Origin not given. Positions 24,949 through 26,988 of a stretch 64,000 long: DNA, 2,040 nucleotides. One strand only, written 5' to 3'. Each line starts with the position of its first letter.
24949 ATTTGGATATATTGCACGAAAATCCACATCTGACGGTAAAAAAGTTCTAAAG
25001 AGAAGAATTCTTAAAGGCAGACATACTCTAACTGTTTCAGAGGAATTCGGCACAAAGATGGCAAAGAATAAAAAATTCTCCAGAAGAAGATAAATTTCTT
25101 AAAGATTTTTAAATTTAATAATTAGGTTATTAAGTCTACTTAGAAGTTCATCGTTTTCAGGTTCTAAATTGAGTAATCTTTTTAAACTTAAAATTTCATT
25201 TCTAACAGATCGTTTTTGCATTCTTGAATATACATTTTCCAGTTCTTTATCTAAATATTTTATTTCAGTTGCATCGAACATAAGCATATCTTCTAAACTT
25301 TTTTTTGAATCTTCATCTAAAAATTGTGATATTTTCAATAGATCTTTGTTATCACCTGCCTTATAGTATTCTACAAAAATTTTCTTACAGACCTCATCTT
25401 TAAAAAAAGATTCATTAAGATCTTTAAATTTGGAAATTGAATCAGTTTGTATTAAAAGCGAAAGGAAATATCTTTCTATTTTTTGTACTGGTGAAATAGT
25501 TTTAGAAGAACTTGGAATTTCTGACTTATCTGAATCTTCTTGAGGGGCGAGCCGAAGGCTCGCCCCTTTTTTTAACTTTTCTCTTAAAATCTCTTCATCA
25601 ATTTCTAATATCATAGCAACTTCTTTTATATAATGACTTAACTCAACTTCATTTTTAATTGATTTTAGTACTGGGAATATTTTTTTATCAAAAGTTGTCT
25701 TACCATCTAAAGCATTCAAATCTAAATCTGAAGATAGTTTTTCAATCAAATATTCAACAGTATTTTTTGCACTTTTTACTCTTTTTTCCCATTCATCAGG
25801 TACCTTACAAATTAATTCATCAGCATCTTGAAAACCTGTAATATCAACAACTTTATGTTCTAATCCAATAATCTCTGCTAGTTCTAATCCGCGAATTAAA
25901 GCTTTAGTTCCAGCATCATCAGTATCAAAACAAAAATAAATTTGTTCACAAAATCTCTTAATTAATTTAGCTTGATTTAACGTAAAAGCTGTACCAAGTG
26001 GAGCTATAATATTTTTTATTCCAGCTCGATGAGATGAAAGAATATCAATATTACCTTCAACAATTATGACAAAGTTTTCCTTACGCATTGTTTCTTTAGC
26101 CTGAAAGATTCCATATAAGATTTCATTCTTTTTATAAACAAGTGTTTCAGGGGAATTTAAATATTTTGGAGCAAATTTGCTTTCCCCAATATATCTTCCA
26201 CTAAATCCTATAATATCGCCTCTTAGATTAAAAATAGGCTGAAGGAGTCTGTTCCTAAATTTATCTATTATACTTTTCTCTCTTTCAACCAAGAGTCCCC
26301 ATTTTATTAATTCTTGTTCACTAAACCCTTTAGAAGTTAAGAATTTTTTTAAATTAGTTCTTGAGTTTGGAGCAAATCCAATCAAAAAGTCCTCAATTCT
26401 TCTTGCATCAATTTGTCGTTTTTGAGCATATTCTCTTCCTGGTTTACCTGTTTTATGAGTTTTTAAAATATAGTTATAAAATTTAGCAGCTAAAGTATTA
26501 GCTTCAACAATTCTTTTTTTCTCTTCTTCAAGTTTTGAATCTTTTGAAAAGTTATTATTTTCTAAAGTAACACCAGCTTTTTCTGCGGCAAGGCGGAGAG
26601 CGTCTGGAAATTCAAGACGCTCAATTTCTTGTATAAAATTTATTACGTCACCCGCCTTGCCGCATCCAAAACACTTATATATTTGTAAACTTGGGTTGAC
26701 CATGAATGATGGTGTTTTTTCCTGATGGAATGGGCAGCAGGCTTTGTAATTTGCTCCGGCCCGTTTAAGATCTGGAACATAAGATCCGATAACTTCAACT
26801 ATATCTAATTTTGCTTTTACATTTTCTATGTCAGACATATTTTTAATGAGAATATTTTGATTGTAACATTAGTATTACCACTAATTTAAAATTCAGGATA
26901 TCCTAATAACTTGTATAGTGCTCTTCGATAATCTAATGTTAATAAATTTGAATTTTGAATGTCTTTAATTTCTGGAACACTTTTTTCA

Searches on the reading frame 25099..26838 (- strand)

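Call 32: search_protein_families(library=pfam, proteins=[window:25099-26838:-], max_evalue=0.001)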
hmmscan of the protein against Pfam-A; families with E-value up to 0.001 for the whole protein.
window:25099-26838:- (579 aa): 6 families
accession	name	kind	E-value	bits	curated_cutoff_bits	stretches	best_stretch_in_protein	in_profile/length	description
PF08275.17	DNAG_N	-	6.9e-36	123.6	26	1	120-248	1-128/128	DNA primase catalytic core, N-terminal domain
PF01807.25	Zn_ribbon_DnaG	-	4.5e-35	119.8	24.9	1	3-95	5-96/98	CHC2 zinc finger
PF13155.12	Toprim_2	-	9.5e-19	68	22.1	1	258-343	1-88/88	Toprim-like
PF13662.12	Toprim_4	-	6.3e-14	52.4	25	1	257-319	3-72/85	Toprim domain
PF10410.14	DnaB_bind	-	1.6e-10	41.5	20.6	1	362-416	2-56/56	DnaB-helicase binding domain of primase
PF01751.28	Toprim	-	9.6e-09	35.8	23.1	1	257-318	2-77/96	Toprim domain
